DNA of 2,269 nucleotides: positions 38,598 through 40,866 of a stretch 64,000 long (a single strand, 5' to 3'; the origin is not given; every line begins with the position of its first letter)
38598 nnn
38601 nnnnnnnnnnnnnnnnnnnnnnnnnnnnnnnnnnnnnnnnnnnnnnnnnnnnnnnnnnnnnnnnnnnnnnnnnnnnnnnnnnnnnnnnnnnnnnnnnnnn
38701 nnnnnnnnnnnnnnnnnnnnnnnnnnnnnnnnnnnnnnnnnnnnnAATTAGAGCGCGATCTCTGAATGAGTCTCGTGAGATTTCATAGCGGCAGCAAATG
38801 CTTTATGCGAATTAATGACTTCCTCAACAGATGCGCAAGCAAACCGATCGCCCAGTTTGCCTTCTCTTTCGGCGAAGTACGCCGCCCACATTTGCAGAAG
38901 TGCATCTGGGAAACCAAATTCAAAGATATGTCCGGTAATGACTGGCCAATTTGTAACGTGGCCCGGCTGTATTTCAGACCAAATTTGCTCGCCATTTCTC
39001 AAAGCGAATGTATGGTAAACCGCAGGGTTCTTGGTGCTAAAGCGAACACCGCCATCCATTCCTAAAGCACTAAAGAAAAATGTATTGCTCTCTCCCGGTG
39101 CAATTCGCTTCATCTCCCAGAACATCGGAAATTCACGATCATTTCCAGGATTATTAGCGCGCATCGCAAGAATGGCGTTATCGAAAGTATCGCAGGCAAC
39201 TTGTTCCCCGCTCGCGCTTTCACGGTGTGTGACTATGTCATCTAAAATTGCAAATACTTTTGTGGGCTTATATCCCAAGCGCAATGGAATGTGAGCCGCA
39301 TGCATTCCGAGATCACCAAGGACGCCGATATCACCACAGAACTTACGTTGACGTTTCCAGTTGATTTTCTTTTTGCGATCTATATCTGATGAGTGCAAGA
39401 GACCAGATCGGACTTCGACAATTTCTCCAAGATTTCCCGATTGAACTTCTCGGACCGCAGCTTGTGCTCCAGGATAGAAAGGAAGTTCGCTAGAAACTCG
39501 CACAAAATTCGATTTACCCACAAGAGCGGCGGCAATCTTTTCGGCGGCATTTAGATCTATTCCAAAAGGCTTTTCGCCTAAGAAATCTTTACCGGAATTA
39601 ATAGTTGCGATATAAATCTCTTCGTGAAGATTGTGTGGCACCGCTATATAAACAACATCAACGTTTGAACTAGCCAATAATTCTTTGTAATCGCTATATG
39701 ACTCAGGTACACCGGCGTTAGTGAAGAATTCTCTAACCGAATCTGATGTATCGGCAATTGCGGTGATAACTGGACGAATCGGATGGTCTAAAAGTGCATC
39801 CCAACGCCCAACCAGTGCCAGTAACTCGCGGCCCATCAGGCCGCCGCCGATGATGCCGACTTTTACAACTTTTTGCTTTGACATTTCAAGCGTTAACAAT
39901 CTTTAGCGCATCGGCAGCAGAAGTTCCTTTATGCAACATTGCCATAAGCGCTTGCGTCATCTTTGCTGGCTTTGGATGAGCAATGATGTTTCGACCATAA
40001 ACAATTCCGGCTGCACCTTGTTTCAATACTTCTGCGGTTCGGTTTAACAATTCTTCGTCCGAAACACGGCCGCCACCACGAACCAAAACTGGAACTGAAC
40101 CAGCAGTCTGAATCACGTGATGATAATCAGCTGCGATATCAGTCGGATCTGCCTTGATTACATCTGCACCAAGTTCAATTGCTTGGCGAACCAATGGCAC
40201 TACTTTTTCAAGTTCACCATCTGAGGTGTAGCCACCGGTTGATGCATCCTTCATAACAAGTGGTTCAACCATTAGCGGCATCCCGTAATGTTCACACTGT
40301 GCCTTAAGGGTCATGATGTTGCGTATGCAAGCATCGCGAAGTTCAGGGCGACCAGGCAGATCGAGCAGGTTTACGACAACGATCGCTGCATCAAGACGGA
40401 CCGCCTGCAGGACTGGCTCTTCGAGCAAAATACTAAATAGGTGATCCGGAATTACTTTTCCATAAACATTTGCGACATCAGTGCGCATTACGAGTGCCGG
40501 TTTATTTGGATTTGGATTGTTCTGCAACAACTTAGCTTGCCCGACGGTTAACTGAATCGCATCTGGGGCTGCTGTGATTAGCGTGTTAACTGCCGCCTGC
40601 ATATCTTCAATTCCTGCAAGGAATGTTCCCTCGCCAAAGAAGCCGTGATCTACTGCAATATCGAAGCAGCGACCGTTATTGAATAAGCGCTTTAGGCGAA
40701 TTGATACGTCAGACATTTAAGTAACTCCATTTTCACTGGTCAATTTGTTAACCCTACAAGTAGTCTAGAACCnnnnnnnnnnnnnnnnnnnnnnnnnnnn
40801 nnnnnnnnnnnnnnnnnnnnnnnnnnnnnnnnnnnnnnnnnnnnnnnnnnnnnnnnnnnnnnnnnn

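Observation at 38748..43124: Divergent aldolase-Gfo / cupin-FGGY quartet as a candidate new downstream branch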

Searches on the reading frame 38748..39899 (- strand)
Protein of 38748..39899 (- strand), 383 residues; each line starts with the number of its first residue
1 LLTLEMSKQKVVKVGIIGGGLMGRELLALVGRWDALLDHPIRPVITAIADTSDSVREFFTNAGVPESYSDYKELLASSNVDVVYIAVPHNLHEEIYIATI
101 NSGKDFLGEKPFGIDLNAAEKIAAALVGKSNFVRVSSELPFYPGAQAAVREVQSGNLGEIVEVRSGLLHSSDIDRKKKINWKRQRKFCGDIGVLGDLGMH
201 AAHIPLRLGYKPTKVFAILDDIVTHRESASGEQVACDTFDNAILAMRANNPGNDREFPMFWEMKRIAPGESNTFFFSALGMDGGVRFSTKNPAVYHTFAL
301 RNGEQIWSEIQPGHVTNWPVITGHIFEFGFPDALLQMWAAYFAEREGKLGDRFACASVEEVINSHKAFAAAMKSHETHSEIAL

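Call 5: search_protein_families(library=pfam, proteins=[window:38748-39899:-])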
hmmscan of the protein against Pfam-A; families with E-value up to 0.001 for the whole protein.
window:38748-39899:- (383 aa): 2 families
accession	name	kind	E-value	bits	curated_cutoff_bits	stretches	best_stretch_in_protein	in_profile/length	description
PF01408.29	GFO_IDH_MocA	-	2.5e-17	64.1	24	1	12-135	1-118/120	Oxidoreductase family, NAD-binding Rossmann fold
PF22725.1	GFO_IDH_MocA_C3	-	1.7e-06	28.5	27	1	147-246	3-90/124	GFO/IDH/MocA C-terminal domain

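Call 6: search_protein_families(library=ncbifam, proteins=[window:38748-39899:-])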
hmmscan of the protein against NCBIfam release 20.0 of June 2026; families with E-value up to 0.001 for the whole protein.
window:38748-39899:- (383 aa): 7 families
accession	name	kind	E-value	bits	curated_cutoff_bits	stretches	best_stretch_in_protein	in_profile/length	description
NF052479.1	LevoglcsnDh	equivalog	1.2e-23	83.4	650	1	10-232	2-225/386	levoglucosan dehydrogenase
NF040723.1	UDP-GlcNAcDh_Arch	equivalog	2.8e-16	59.9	450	1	12-204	1-172/302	UDP-N-acetylglucosamine 3-dehydrogenase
TIGR04380.1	myo_inos_iolG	equivalog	1.9e-13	50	355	1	12-165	2-150/330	inositol 2-dehydrogenase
NF052679.1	InsChiInosDhIolG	equivalog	1.8e-08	33.8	540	1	12-127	3-114/343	bifunctional inositol 2-dehydrogenase/D-chiro-inositol 1-dehydrogenase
NF041392.1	XylDh_Gfo6_Halo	equivalog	8.5e-08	31.4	350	1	60-199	63-202/350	D-xylose 1-dehydrogenase Gfo6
NF007574.0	PRK10206.1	equivalog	4.1e-06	26.1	352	1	69-166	55-152/345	oxidoreductase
NF008607.0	PRK11579.1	subfamily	4.4e-05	22.6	330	1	67-215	52-195/346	oxidoreductase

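Call 10: search_solved_structures(query=window:38748-39899:-, max_evalue=0.001)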
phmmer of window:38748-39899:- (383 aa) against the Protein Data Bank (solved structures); distinct sequences matched with E-value up to 0.001: 58.
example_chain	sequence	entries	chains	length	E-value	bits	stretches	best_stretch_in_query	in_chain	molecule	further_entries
5ya8_A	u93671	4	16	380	1.4e-18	70.3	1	8-289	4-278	Scyllo-inositol dehydrogenase with L-glucose dehydrogenase activity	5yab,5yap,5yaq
6ktj_A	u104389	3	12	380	3.9e-18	68.8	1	8-289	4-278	Scyllo-inositol dehydrogenase with L-glucose dehydrogenase activity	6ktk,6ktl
6a3f_A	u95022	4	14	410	4.6e-18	68.6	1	10-235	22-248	Putative dehydrogenase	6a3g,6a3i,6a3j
4gqa_A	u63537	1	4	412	2.3e-17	66.3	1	12-205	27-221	NAD binding Oxidoreductase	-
4h3v_A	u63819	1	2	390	1.5e-13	53.8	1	14-227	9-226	Oxidoreductase domain protein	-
3v5n_A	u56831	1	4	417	5.7e-13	51.8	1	7-294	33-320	Oxidoreductase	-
3cea_A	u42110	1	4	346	1.9e-12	50.1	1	44-165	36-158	Myo-inositol 2-dehydrogenase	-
2o48_X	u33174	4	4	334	2.3e-11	46.6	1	13-201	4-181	Dimeric dihydrodiol dehydrogenase | Trans-1,2-dihydrobenzene-1,2-diol dehydrogenase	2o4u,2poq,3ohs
3evn_A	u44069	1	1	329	2.5e-11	46.4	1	45-184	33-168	Oxidoreductase, Gfo/Idh/MocA family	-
1zh8_A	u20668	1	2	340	5.2e-11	45.4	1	9-209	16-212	oxidoreductase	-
4mkx_A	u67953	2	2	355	8.9e-10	41.3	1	8-166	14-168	Inositol dehydrogenase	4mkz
8qc2_A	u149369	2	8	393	1e-09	41.1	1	10-245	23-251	Gfo/Idh/MocA family oxidoreductase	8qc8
3e9m_A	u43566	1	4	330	1.3e-09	40.8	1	44-169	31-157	Oxidoreductase, Gfo/Idh/MocA family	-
7xr9_A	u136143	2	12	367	2.2e-09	40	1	12-206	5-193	DgpA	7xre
4fb5_A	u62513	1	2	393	2.3e-09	40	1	8-248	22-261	Probable oxidoreductase protein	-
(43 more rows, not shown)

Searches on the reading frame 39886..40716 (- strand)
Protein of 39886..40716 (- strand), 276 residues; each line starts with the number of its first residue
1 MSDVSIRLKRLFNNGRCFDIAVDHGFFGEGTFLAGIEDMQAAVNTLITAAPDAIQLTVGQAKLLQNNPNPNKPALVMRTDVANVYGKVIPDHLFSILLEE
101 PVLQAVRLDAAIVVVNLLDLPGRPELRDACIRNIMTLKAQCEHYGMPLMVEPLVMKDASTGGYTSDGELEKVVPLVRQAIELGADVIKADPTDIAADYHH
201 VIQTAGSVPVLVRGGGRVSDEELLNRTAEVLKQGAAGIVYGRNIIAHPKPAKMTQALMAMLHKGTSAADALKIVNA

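Call 5: search_protein_families(library=pfam, proteins=[window:39886-40716:-])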
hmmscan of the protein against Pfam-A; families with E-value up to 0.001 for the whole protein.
window:39886-40716:- (276 aa): 1 family
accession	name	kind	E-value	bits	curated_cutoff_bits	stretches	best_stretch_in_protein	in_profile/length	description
PF01791.15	DeoC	-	1.2e-30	107.2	23.8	1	19-246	3-228/229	DeoC/LacD family aldolase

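Call 6: search_protein_families(library=ncbifam, proteins=[window:39886-40716:-])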
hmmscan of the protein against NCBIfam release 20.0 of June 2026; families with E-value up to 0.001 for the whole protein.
window:39886-40716:- (276 aa): 6 families
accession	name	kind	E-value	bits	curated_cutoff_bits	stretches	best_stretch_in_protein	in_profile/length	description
NF005556.0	PRK07226.1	subfamily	4.4e-34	118.1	241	1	4-274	6-264/267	2-amino-3,7-dideoxy-D-threo-hept-6-ulosonate synthase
NF040816.1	Fbpase1_Arch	equivalog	5.6e-30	104.7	430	1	5-273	9-269/271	class I fructose-bisphosphate aldolase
TIGR01949.1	ADH_synth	equivalog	2.4e-29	102.8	299.45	1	6-271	5-254/255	2-amino-3,7-dideoxy-D-threo-hept-6-ulosonate synthase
NF006081.0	PRK08227.1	equivalog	3.4e-27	95.5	297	1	6-274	38-286/291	3-hydroxy-5-phosphonooxypentane-2,4-dione thiolase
NF041223.1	BagB_FevI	exception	5.9e-17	61.7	500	1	6-263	11-256/257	bagremycin/ferroverdin biosynthesis DhnA-type aldolase BagB/FevI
NF005321.0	PRK06852.1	equivalog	2.6e-07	30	420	1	180-275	202-305/308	aldolase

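Call 8: search_solved_structures(query=window:39886-40716:-, max_evalue=0.001)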
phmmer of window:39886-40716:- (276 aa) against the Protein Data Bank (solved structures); distinct sequences matched with E-value up to 0.001: 7.
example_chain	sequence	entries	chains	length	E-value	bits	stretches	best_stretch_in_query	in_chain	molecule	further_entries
2qjg_A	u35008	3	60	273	9.5e-18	67.8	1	6-274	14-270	Putative aldolase MJ0400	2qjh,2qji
3gkf_O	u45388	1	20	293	1e-13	54.6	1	6-270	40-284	Aldolase lsrF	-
3glc_A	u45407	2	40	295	1e-13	54.6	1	6-270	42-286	Aldolase lsrF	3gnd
4p2v_A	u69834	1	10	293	5.6e-13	52.2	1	6-270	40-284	Uncharacterized aldolase LsrF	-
1w8s_A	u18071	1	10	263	1.4e-12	50.9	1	134-272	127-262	FRUCTOSE-BISPHOSPHATE ALDOLASE CLASS I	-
1ojx_A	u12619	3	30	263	6.8e-12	48.6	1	152-272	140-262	FRUCTOSE-BISPHOSPHATE ALDOLASE CLASS I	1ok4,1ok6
2yce_A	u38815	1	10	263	1.7e-11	47.4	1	152-272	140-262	FRUCTOSE-BISPHOSPHATE ALDOLASE CLASS 1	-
